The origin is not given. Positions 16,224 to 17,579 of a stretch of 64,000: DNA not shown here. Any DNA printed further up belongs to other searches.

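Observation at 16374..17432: TsaC(YrdC)-TsaE(YjeE) fusion protein for t6A37 biosynthesis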

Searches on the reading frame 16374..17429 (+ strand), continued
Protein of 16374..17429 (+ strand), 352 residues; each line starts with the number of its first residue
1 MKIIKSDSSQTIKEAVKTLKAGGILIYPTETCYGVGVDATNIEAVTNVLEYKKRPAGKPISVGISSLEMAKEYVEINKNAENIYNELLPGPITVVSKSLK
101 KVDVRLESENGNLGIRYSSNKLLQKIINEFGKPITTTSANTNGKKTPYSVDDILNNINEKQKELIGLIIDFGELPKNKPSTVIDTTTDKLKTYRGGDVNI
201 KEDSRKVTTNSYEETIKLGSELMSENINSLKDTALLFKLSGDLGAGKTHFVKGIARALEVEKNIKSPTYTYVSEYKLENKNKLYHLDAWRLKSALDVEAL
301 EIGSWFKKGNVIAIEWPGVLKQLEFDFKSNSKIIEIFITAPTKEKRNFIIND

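Call 21: find_related_loci(query=A1, collection=genome_contigs, flank=10000)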
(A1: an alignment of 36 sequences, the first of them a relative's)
Query A1 (352 aa) in genome_contigs; peptide patterns used: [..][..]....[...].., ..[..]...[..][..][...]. (x = any residue, [..] = any of these).
600 stretches matched a pattern (row limit reached: there are more); 598 encode a relative of the query (tblastn E <= 1e-3); the best 80 are kept; 80 distinct loci.
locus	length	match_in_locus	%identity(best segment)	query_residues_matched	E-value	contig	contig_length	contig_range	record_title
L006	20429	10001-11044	54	1-346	4e-118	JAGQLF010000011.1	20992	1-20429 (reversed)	MAG: Candidatus Dojkabacteria bacterium isolate HKST-UBA09 NODE_11_length_20992_cov_3.733827, whole genome shotgun seque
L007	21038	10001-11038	49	1-340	3e-107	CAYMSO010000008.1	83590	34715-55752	MAG TPA_asm: uncultured Candidatus Saccharibacteria bacterium isolate binchicken_co130_46 genome assembly, contig: NODE_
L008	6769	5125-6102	53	1-327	1e-106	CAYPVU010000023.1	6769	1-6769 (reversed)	MAG TPA_asm: uncultured Candidatus Saccharibacteria bacterium isolate binchicken_co23_219 genome assembly, contig: k141_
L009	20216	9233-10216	51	1-327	2e-103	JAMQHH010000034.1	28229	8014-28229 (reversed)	MAG: Candidatus Dojkabacteria bacterium isolate PAT1 H2_k97_704733, whole genome shotgun sequence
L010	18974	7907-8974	50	6-350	3e-110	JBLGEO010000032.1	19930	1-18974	MAG: Candidatus Dojkabacteria bacterium isolate cluster3_bin.91 cluster3_bin.91_NODE_9565, whole genome shotgun sequence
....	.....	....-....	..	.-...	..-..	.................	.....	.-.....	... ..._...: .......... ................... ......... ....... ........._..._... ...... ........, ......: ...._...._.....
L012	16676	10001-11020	47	1-338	2e-95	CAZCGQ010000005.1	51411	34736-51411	MAG TPA_asm: uncultured Gammaproteobacteria bacterium isolate SRP332253_co2_135 genome assembly, contig: NODE_544_length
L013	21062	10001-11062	45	1-352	9e-94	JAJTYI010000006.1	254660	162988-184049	MAG: bacterium isolate DTUPAT2 6-Genome5, whole genome shotgun sequence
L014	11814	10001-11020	46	1-338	3e-93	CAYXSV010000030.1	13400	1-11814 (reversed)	MAG TPA_asm: uncultured Gammaproteobacteria bacterium isolate SRP067234_co1_340 genome assembly, contig: k99_893196, who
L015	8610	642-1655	46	1-331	1e-90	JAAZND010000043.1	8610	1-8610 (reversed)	MAG: Candidatus Beckwithbacteria bacterium isolate AS27yjCOA_127 85443_AS27, whole genome shotgun sequence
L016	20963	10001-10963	45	3-323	3e-90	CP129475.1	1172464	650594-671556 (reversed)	MAG: Candidatus Dojkabacteria bacterium isolate cMAG.21 chromosome, complete genome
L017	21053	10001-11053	43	1-349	2e-88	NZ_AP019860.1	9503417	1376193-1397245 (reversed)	Candidatus Uabimicrobium amorphum strain SRT547 chromosome, complete genome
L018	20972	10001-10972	45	19-346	4e-88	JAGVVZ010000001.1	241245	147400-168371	MAG: Candidatus Aenigmatarchaeota archaeon isolate RIFCSPHIGHO2_02_FULL_35_12 rifcsphigho2_02_scaffold_21, whole genome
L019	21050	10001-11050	42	1-348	3e-87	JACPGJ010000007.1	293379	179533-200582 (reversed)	MAG: Candidatus Kerfeldbacteria bacterium isolate NC_groundwater_384_Ag_B-0.1um_43_17 GD18-4_B1_scaffold_917009, whole g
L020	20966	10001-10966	46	1-316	4e-87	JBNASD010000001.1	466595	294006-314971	MAG: Microgenomates group bacterium isolate Kamch4336-1-MF-07 bin3.fa-1, whole genome shotgun sequence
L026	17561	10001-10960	48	1-316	5e-83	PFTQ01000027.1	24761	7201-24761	MAG: Candidatus Aenigmarchaeota archaeon CG_4_9_14_3_um_filter_37_18 CG_4_9_14_3_um_filter_150_scaffold_1623_c, whole ge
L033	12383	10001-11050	41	1-348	4e-79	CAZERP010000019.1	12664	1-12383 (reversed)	MAG TPA_asm: Candidatus Micrarchaeota archaeon isolate SRP278252_co2_6 genome assembly, contig: NODE_10417_length_12664_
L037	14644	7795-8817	41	1-338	3e-78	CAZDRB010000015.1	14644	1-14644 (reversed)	MAG TPA_asm: uncultured Pseudomonadales bacterium isolate SRP093185_co1_60 genome assembly, contig: NODE_2803_length_146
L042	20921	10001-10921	43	16-316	6e-75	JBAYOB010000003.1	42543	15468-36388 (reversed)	MAG: Candidatus Dojkabacteria bacterium isolate SO_2016_LW2_102 scaffold01442_LW138R_2016, whole genome shotgun sequence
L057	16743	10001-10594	42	1-207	6e-37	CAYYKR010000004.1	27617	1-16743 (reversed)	MAG TPA_asm: uncultured archaeon isolate binchicken_co164_23 genome assembly, contig: NODE_182_length_27617_cov_25.61671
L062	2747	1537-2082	40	11-198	1e-34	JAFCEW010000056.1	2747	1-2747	MAG: Candidatus Aenigmatarchaeota archaeon isolate Meg22_1214_Bin_346 Meg22_1214_Bin_346_scaffold_154522, whole genome s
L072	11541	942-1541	33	5-205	6e-32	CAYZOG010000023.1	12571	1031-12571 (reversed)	MAG TPA_asm: uncultured Gammaproteobacteria bacterium isolate SRP167671_co2_270 genome assembly, contig: NODE_6525_lengt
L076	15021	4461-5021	34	12-200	6e-30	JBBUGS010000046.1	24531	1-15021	MAG: Patescibacteria group bacterium isolate H41-bin179_1 H41_bin179_1_000000000046, whole genome shotgun sequence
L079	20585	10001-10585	34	10-200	1e-29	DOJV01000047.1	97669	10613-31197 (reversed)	MAG TPA_asm: Candidatus Uhrbacteria bacterium isolate UBA12432 contig_224, whole genome shotgun sequence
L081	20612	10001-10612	31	1-202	6e-29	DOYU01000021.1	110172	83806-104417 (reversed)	MAG TPA_asm: Candidatus Magasanikiibacteriota bacterium isolate UBA12086 contig_4107, whole genome shotgun sequence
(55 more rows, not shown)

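Call 35: search_protein_families(library=pfam, proteins=[L026:8-610:+, L026:612-1418:+, L026:1423-2010:+, L026:15071-16213:-, L026:11080-12150:+, L033:4495-4899:-, L033:8898-9884:-, L033:38-1198:-, L033:5118-6878:-, L018:15475-17193:-], max_evalue=0.00001)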
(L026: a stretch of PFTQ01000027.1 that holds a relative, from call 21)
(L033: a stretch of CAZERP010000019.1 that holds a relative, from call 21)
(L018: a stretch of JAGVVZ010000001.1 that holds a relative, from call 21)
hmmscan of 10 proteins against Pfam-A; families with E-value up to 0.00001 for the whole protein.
L026:8-610:+ (200 aa): 1 family
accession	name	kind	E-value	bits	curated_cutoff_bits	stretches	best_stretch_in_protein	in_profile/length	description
PF07541.17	EIF_2_alpha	-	5.5e-22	78.4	22.8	1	65-167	2-111/114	Eukaryotic translation initiation factor 2 alpha subunit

L026:612-1418:+ (268 aa): 1 family
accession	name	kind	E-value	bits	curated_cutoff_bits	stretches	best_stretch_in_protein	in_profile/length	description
PF09754.15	PAC2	-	4.7e-45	154.5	25.8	1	20-238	1-214/215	PAC2 family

L026:1423-2010:+ (195 aa): 1 family
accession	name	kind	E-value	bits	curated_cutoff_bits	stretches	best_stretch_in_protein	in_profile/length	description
PF00318.25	Ribosomal_S2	-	1.2e-26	93.8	26.1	2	109-173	149-213/216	Ribosomal protein S2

L026:15071-16213:- (380 aa): 2 families
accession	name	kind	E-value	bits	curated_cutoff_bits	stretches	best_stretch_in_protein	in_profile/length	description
PF13662.12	Toprim_4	-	4.6e-06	27.2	25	0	174-236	1-72/85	Toprim domain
PF13155.12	Toprim_2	-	9.2e-06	26.4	22.1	0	177-254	1-86/88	Toprim-like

L026:11080-12150:+ (356 aa): 2 families
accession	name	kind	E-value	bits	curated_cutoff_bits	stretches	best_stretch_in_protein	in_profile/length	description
PF00814.31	TsaD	-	1.3e-86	291.1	24.8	1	27-323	2-263/264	tRNA N6-adenosine threonylcarbamoyltransferase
PF22521.2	HypF_C_2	-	3.6e-07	30.7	27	1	250-319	167-236/241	Carbamoyltransferase, Kae1-like Domain, second subdomain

L033:4495-4899:- (134 aa): 1 family
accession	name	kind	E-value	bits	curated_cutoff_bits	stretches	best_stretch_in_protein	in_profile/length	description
PF01092.24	Ribosomal_S6e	-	2.7e-29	102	26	1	1-118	1-123/125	Ribosomal protein S6e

L033:8898-9884:- (328 aa): 1 family
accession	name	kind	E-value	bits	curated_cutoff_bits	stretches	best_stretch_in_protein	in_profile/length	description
PF01916.23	DS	-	3.8e-43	148.3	27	1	20-324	10-287/288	Deoxyhypusine synthase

L033:38-1198:- (386 aa): 2 families
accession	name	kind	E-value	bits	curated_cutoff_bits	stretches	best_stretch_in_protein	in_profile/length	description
PF01974.23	tRNA_int_endo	-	5.1e-29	100.6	27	1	205-291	1-80/85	tRNA intron endonuclease, catalytic C-terminal domain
PF02778.19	tRNA_int_endo_N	-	1.3e-14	53.9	21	2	9-51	7-48/67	tRNA intron endonuclease, N-terminal domain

L033:5118-6878:- (586 aa): 5 families
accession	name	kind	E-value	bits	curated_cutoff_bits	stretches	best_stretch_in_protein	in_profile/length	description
PF00009.33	GTP_EFTU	-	1.4e-34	119.8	26.5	1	6-215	5-186/188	Elongation factor Tu GTP binding domain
PF14578.12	GTP_EFTU_D4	-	4.1e-23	81.5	23.8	1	465-549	2-86/86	Elongation factor Tu domain 4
PF11987.13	IF-2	-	1.7e-15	57.4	27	1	336-443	10-116/117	Translation-initiation factor 2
PF01926.29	MMR_HSR1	-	2.3e-07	31.4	21.9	1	7-130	2-113/113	50S ribosome-binding GTPase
PF03144.31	GTP_EFTU_D2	-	3.2e-07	31.1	30.3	0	245-290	1-49/73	Elongation factor Tu domain 2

L018:15475-17193:- (572 aa): 2 families
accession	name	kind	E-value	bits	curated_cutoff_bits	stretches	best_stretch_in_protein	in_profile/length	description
PF05670.18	NFACT-R_1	-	1.6e-34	119.3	29.8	1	388-494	2-112/112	NFACT protein RNA binding domain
PF05833.16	NFACT_N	-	7.1e-29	101.3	31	1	18-276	14-301/456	NFACT N-terminal and middle domains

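Call 39: predict_structure(alignment_id=A1)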
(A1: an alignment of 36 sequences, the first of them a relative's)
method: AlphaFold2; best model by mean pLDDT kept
length: 352 residues; sequences in the alignment: 36
mean_pLDDT: 90.4   pTM: 0.74
mean pLDDT of the five models: 90.4, 89.8, 88.5, 88.0, 86.5
residues with pLDDT >= 90: 231; 70-90: 111; 50-70: 10; < 50: 0
segments of 3 or more residues with pLDDT < 50: none
pLDDT, mean of each block of 10 residues (from residue 1): 95 98 95 95 96 84 96 94 87 94 94 94 96 93 85 93 97 83 82 67 86 96 96 94 89 96 86 90 92 86 93 90 77 91 87 85
secondary structure, 60 per line:
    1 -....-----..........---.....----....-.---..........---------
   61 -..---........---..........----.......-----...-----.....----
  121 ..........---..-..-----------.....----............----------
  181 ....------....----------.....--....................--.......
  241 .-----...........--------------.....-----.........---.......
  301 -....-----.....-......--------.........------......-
elements in order: E2-5 H11-20 E24-28 E33-36 H42-51 H67-73 H78-87 E92-98 E112-116 H121-130 H150-154 H159-164 E165-170 E181-184 E191-194 E205-209 H212-231 E234-241 H247-257 E272-276 E282-287 H294-300 H302-305 E311-315 H317-322 E331-339 E346-351

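Call 41: search_solved_structures(query=window:16374-17429:+, max_evalue=0.001, show_alignments=0)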
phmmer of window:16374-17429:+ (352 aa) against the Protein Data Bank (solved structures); distinct sequences matched with E-value up to 0.001: 17.
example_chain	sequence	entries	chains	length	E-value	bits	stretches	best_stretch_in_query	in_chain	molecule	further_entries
9d3h_A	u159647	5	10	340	3.1e-26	95.8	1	9-201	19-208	Threonylcarbamoyl-AMP synthase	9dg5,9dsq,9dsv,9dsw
1jcu_A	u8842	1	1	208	2.7e-25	92.7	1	5-196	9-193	conserved protein MTH1692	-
6f89_A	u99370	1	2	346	2.2e-18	70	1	13-202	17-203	Threonylcarbamoyl-AMP synthase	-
6f87_A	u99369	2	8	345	2.2e-18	70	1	13-202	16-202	Threonylcarbamoyl-AMP synthase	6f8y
2eqa_A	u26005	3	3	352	4.2e-17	65.8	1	11-202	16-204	Hypothetical protein ST1526 | Putative uncharacterized protein ST1526 | YrdC/Sua5 family protein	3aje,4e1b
1k7j_A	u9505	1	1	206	7e-17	65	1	9-198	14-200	Protein yciO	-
1kk9_A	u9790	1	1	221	9e-17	64.7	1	9-198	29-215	probable translation factor yciO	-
1htw_A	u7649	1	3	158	7.1e-15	58.4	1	231-317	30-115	HI0065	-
1fl9_A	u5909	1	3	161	7.4e-15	58.4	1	231-317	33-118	HYPOTHETICAL PROTEIN HI0065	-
1hru_A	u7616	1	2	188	1e-13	54.6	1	11-153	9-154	YRDC GENE PRODUCT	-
2mx1_A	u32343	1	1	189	1e-13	54.6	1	11-153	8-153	Threonylcarbamoyl-AMP synthase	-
8ide_A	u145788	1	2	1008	8.9e-13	51.5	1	10-206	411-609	N(6)-L-threonylcarbamoyladenine synthase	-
9zw5_A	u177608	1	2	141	5.7e-12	48.9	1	230-323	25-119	tRNA threonylcarbamoyladenosine biosynthesis protein TsaE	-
6nak_D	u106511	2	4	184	5.8e-12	48.9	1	209-319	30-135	TsaE | ATPase YjeE, predicted to have essential role in cell wall biosynthesis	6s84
6n9a_E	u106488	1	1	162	6.6e-12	48.7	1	210-319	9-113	tRNA threonylcarbamoyladenosine biosynthesis protein TsaE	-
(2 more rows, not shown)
